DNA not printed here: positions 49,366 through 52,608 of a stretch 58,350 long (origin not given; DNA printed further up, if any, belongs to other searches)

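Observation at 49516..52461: Self-contained ACP / fatty-acyl-AMP ligase / TM / AGPAT fusion protein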

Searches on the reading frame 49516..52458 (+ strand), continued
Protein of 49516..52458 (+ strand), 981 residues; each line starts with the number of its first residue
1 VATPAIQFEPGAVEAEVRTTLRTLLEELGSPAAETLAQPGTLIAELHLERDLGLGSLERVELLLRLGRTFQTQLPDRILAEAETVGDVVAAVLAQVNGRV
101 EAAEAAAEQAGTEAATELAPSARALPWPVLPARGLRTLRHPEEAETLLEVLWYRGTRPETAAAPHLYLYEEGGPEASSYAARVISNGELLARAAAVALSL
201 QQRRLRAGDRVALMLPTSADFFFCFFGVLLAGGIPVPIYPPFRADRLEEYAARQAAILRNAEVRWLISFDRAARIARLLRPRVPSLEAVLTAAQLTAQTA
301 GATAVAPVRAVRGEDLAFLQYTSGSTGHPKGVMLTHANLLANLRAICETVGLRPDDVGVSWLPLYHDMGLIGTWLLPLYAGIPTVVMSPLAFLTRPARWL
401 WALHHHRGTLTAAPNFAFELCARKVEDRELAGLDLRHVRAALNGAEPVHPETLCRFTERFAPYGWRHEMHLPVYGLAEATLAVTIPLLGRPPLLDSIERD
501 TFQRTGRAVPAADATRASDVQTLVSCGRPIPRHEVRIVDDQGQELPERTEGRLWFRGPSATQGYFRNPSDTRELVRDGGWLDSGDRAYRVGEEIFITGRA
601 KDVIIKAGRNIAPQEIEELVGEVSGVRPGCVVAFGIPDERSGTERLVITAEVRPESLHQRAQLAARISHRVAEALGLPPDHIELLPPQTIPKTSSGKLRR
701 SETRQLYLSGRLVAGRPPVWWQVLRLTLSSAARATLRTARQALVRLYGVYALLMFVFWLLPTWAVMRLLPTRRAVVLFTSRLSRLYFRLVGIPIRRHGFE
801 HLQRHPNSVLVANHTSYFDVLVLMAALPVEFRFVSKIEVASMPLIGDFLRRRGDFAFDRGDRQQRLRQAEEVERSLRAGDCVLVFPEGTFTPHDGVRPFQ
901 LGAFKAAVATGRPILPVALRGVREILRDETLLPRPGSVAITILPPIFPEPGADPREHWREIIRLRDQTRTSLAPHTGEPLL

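Call 48: predict_structure(alignment_id=A2)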
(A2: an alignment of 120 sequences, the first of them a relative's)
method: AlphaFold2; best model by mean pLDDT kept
length: 981 residues; sequences in the alignment: 120
mean_pLDDT: 85.8   pTM: 0.75
mean pLDDT of the five models: 85.8, 85.3, 83.3, 81.9, 81.5
residues with pLDDT >= 90: 504; 70-90: 374; 50-70: 71; < 50: 32
segments of 3 or more residues with pLDDT < 50: 1-5, 102-124, 173-176
pLDDT, mean of each block of 10 residues (from residue 1): 53 90 80 85 87 76 83 68 88 76 46 37 49 66 94 93 91 54 94 93 90 93 96 92 75 90 93 86 93 82 67 92 68 95 96 95 85 94 91 88 95 87 91 96 80 94 96 88 92 93 93 80 94 96 96 95 87 90 94 89 80 88 88 91 92 81 94 91 90 76 91 81 82 81 91 92 92 90 93 95 94 84 89 85 86 85 86 93 80 76 91 95 79 90 94 84 92 82 71
secondary structure, 60 per line:
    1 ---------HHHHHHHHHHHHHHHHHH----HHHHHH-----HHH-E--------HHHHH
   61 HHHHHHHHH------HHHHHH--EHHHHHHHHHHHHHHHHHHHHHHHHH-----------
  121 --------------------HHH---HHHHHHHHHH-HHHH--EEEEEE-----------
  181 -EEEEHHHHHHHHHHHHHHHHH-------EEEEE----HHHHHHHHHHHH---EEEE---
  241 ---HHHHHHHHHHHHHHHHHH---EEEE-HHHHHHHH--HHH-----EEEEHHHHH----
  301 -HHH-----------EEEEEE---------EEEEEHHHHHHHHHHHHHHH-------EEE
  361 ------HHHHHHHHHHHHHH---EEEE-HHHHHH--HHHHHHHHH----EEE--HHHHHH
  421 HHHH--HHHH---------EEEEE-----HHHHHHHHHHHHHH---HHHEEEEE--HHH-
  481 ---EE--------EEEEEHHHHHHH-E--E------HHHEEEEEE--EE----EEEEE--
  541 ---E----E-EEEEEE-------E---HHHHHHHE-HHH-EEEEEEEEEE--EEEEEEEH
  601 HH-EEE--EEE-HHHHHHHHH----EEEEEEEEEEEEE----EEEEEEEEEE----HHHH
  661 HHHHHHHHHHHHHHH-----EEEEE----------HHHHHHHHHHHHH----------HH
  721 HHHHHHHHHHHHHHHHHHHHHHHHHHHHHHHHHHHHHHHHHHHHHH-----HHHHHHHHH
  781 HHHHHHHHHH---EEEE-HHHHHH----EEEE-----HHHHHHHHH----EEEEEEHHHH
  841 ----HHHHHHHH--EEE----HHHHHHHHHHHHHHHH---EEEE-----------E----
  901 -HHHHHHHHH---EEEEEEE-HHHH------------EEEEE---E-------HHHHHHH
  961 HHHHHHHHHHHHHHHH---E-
elements in order (helices of 4 or more, strands of 3 or more residues): H10-27 H32-37 H56-69 H76-81 H85-109 H147-156 H158-161 E164-169 E182-185 H186-202 E210-214 H219-230 E234-237 H244-261 E265-268 H270-277 E288-291 H292-296 E316-321 E331-335 H336-350 E358-360 H367-380 E384-387 H389-394 H397-405 E410-412 H415-424 H427-430 E440-444 H450-463 E470-474 E494-498 H499-505 E520-525 E534-538 E551-556 H568-574 E581-590 E593-599 E604-606 E609-611 H613-621 E626-638 E643-652 H657-675 E681-685 H696-708 H719-766 H772-790 E794-797 H799-804 E809-812 H818-826 E831-836 H837-840 H845-852 E855-857 H862-877 E881-884 H902-910 E914-920 H922-925 E938-942 H954-976

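Call 51: fold_search(model_id=the predicted structure, library=pdb)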
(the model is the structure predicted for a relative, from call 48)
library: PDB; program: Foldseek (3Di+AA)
matches with E <= 10: 1789; with E <= 0.001: 657
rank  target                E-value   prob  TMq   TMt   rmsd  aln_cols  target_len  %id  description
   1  3pbk_A                2.0e-53  1.00  0.53  0.93   2.6       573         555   34  Structural and Functional Studies of Fatty Acyl-Adenylate Ligases from E. coli and L. pneumophila (released 2010-12-22)
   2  3pbk_B                5.5e-52  1.00  0.52  0.91   2.7       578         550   34  Structural and Functional Studies of Fatty Acyl-Adenylate Ligases from E. coli and L. pneumophila (released 2010-12-22)
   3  7r7e_A                4.9e-51  1.00  0.52  0.89   2.8       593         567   34  Synechococcus Olefin Synthase FAAL domain in complex with AMP and pyrophosphate (released 2022-07-06)
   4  7r7f_A                6.7e-51  1.00  0.53  0.90   2.6       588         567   34  Synechococcus Olefin Synthase FAAL domain R336A in complex with stearoyl adenylate and pyrophosphate (released 2022-07-06)
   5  3kxw                  1.3e-50  1.00  0.45  0.75   8.6       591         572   31  The crystal structure of fatty acid AMP ligase from Legionella pneumophila (released 2010-03-16)
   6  7r7g_A                4.8e-50  1.00  0.53  0.90   2.7       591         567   34  Synechococcus Olefin Synthase FAAL domain A229I/R336A in complex with palmitoyl adenylate and pyrophosphate (released 2022-07-06)
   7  3lnv                  2.3e-49  1.00  0.45  0.76   8.0       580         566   31  The crystal structure of fatty acyl-adenylate ligase from L. pneumophila in complex with acyl adenylate and pyrophosphat (released 2010-04-07)
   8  5d6j_A                3.3e-49  1.00  0.53  0.81   3.3       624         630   30  Crystal structure of a mycobacterial protein (released 2016-03-02)
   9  5icr_A                5.6e-49  1.00  0.53  0.83   3.4       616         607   30  2.25 Angstrom Resolution Crystal Structure of Fatty-Acid-CoA Ligase (FadD32) from Mycobacterium smegmatis in complex w (released 2016-04-06)
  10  7wua_A                7.8e-49  1.00  0.50  0.80   5.1       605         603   30  Crystal structures of FadD32 from Corynebacterium diphtheriae (released 2022-08-10)
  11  5ey8_G                3.8e-48  1.00  0.51  0.81   3.3       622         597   30  Structure of FadD32 from Mycobacterium smegmatis complexed to AMPC20 (released 2015-12-16)
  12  7wua_B                4.8e-48  1.00  0.51  0.81   3.7       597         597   30  Crystal structures of FadD32 from Corynebacterium diphtheriae (released 2022-08-10)
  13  5ey8_D                8.1e-48  1.00  0.51  0.81   3.6       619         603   30  Structure of FadD32 from Mycobacterium smegmatis complexed to AMPC20 (released 2015-12-16)
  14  5icr_C                8.5e-48  1.00  0.52  0.81   3.4       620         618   30  2.25 Angstrom Resolution Crystal Structure of Fatty-Acid-CoA Ligase (FadD32) from Mycobacterium smegmatis in complex w (released 2016-04-06)
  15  5ey8_E                1.3e-47  1.00  0.51  0.83   3.1       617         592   30  Structure of FadD32 from Mycobacterium smegmatis complexed to AMPC20 (released 2015-12-16)
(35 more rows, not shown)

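Call 62: search_dna_similar(query=window:49516-52458:+, collection=plasmids, mode=protein, max_evalue=1e-30, max_rows=25)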
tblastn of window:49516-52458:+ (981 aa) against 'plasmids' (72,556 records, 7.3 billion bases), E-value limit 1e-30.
Records with a match: 417; places in all: 754; records where one place covers at least 80% of the query: 8.
Best place of each record, by identity: <60% 417.
By first word of the organism name: Ralstonia 132; Streptomyces 61; Burkholderia 19; Bacillus 19; Agrobacterium 15; Priestia 14; Roseomonas 13; Nostoc 11; Rhodococcus 10; Mycobacterium 6; and 67 more.
By predicted mobility (MOB-suite, as given by PLSDB): non-mobilizable 235; mobilizable 142; conjugative 40.
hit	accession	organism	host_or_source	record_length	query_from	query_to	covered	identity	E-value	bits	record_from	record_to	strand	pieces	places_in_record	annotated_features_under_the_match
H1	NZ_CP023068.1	Sinorhizobium sojae CCBAU 05684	G.max,nodule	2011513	48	981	95%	44.0%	0e+0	591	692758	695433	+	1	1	record has no annotation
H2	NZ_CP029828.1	Burkholderia sp. JP2-270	sigle cell,rice rhizosphere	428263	124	978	87%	43.9%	2e-168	554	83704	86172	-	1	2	AMP-binding protein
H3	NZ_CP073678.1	Cupriavidus sp. KK10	Isolate,A bacterial consortium from ...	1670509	132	979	86%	44.1%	1e-169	558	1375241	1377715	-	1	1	none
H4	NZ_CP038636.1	Cupriavidus oxalaticus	whole organism,sewage sludge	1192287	132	979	86%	43.3%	9e-169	555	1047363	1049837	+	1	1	none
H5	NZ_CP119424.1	Photobacterium sp. DA100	-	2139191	140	981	86%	43.4%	0e+0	622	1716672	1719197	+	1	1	none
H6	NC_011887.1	Methylobacterium nodulans ORS 2060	-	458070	140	917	79%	46.5%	3e-167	550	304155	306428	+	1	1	AMP-binding protein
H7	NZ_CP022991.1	Paraburkholderia aromaticivorans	-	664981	141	981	86%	43.0%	3e-173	568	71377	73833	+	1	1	AMP-binding protein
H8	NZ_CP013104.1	Paraburkholderia caribensis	-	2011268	141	978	85%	42.1%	5e-170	558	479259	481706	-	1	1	none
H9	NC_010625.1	Paraburkholderia phymatum STM815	-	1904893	143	949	82%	43.6%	1e-170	560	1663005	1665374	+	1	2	record has no annotation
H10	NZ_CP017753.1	Cupriavidus sp. USMAHM13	cell culture,Paddy field, Sungai Manik, ...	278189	208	979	79%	44.2%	2e-170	560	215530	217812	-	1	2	AMP-binding protein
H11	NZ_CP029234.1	Sinorhizobium fredii CCBAU 45436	Glycine max,cell culture,plant root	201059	384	981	61%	42.1%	1e-113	394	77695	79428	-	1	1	1-acyl-sn-glycerol-3-phosphate acyltransferase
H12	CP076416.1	Ralstonia solanacearum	tobacco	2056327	122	714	60%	38.0%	1e-75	280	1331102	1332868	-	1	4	none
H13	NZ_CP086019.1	Ralstonia sp. RS642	sunflower,cell culture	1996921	122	714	60%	38.0%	2e-75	280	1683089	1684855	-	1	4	none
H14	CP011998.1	Ralstonia solanacearum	ginger,cell culture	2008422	126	714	60%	37.7%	7e-75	278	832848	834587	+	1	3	peptide synthet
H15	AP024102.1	Ralstonia solanacearum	-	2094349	126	714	60%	37.7%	7e-75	278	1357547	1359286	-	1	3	non-ribosomal peptide synthetase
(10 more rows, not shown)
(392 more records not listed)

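Call 63: get_annotated_region(hit=H7, flank=6000)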
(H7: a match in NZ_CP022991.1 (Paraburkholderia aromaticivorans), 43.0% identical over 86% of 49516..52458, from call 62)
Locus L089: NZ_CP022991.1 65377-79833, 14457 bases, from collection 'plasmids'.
description: Paraburkholderia aromaticivorans strain BN5 plasmid pBN1, complete sequence
organism: Paraburkholderia aromaticivorans (NCBI taxid 2026199)
taxonomy: Bacteria; Pseudomonadota; Betaproteobacteria; Burkholderiales; Burkholderiaceae; Paraburkholderia; Paraburkholderia aromaticivorans
host: -; source: -; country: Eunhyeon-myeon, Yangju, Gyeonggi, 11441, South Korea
typing (MOB-suite, as given by PLSDB): non-mobilizable
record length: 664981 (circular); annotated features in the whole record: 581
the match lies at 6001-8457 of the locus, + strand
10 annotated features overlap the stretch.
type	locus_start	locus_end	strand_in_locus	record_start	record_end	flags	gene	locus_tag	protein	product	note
CDS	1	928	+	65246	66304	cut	-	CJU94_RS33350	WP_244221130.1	AI-2E family transporter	GO:1905887 - autoinducer AI-2 transmembrane transport [Evidence IEA]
CDS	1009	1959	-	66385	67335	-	-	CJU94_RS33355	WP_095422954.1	universal stress protein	-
CDS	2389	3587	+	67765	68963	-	-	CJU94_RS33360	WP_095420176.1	IS3 family transposase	-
CDS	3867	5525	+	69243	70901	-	-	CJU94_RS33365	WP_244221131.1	AMP-binding protein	-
CDS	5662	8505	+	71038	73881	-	-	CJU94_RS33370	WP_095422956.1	AMP-binding protein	-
CDS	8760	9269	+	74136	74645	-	-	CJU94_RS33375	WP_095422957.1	hypothetical protein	-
CDS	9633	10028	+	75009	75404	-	-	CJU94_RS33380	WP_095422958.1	DUF302 domain-containing protein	-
CDS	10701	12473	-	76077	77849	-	arsA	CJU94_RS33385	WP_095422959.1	arsenical pump-driving ATPase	GO:0071722 - detoxification of arsenic-containing substance [Evidence IEA]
CDS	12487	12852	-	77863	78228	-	arsD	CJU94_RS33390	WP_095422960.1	arsenite efflux transporter metallochaperone ArsD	GO:0046685 - response to arsenic-containing substance [Evidence IEA]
CDS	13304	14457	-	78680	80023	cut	-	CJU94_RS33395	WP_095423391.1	cytochrome c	-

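Call 64: get_annotated_region(hit=H2, flank=6000)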
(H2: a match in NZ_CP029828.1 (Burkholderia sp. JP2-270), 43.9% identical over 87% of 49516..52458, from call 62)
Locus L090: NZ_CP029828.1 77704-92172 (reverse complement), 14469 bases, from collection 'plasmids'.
description: Burkholderia sp. JP2-270 plasmid p2, complete sequence
organism: Burkholderia sp. JP2-270 (NCBI taxid 2217913)
taxonomy: Bacteria; Pseudomonadota; Betaproteobacteria; Burkholderiales; Burkholderiaceae; Burkholderia; Burkholderia sp. JP2-270
host: -; source: sigle cell,rice rhizosphere; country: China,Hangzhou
typing (MOB-suite, as given by PLSDB): mobilizable; replicon rep_cluster_1398; relaxase MOBP
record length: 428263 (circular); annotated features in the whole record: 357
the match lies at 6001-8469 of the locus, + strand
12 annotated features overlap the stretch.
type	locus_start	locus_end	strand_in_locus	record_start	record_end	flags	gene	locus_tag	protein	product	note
CDS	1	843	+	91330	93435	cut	kdpB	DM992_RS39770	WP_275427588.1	potassium-transporting ATPase subunit KdpB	GO:0006813 - potassium ion transport [Evidence IEA]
CDS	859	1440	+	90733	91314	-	kdpC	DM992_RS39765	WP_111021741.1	potassium-transporting ATPase subunit KdpC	GO:0006813 - potassium ion transport [Evidence IEA]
CDS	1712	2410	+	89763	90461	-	-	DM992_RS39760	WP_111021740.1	response regulator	GO:0000160 - phosphorelay signal transduction system [Evidence IEA]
CDS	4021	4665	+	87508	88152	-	-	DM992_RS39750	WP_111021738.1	nitroreductase family protein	-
CDS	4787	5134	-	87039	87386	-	-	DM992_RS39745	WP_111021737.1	hypothetical protein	-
CDS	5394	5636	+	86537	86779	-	-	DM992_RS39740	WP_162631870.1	BON domain-containing protein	-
CDS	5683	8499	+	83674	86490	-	-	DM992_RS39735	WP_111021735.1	AMP-binding protein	-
CDS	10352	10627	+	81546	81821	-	-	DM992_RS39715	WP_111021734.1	DUF1488 domain-containing protein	-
CDS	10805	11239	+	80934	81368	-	-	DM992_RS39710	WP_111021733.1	Hsp20/alpha crystallin family protein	-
CDS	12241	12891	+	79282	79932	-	-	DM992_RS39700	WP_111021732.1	BON domain-containing protein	-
CDS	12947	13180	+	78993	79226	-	-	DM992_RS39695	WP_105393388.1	hypothetical protein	-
CDS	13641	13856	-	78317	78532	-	-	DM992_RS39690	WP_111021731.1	hypothetical protein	-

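Call 65: get_annotated_region(hit=H6, flank=6000)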
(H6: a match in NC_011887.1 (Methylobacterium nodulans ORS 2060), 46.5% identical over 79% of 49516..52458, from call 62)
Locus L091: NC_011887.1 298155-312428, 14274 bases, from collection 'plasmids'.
description: Methylobacterium nodulans ORS 2060 plasmid pMNOD02, complete sequence
organism: Methylobacterium nodulans ORS 2060 (NCBI taxid 460265)
taxonomy: Bacteria; Pseudomonadota; Alphaproteobacteria; Hyphomicrobiales; Methylobacteriaceae; Methylobacterium; Methylobacterium nodulans; Methylobacterium nodulans ORS 2060
host: -; source: -; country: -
typing (MOB-suite, as given by PLSDB): non-mobilizable
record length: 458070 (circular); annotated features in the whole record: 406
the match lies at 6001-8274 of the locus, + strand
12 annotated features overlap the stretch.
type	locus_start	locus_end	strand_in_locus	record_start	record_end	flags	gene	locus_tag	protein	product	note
CDS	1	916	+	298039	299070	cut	-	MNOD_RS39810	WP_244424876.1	ABC transporter ATP-binding protein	-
CDS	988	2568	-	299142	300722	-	-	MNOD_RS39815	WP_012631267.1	bifunctional aminoglycoside phosphotransferase/ATP-binding protein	-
CDS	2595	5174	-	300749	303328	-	mgtA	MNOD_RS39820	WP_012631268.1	magnesium-translocating P-type ATPase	GO:0015693 - magnesium ion transport [Evidence IEA]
CDS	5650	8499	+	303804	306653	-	-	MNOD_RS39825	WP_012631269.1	AMP-binding protein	-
CDS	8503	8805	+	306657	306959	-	-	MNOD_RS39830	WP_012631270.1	hypothetical protein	-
CDS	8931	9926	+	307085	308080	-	-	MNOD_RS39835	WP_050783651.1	metallophosphoesterase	-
CDS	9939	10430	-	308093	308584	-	-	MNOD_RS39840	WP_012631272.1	CDP-archaeol synthase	-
CDS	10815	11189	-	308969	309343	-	-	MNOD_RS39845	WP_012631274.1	response regulator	GO:0000160 - phosphorelay signal transduction system [Evidence IEA]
CDS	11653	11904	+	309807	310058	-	-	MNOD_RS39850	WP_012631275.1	hypothetical protein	-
CDS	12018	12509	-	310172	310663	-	-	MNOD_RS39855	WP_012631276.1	DUF302 domain-containing protein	-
CDS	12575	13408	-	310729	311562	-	-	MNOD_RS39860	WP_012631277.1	3-hydroxybutyrate dehydrogenase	-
CDS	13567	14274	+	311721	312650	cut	-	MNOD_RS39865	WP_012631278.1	LysR family transcriptional regulator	GO:0006355 - regulation of DNA-templated transcription [Evidence IEA]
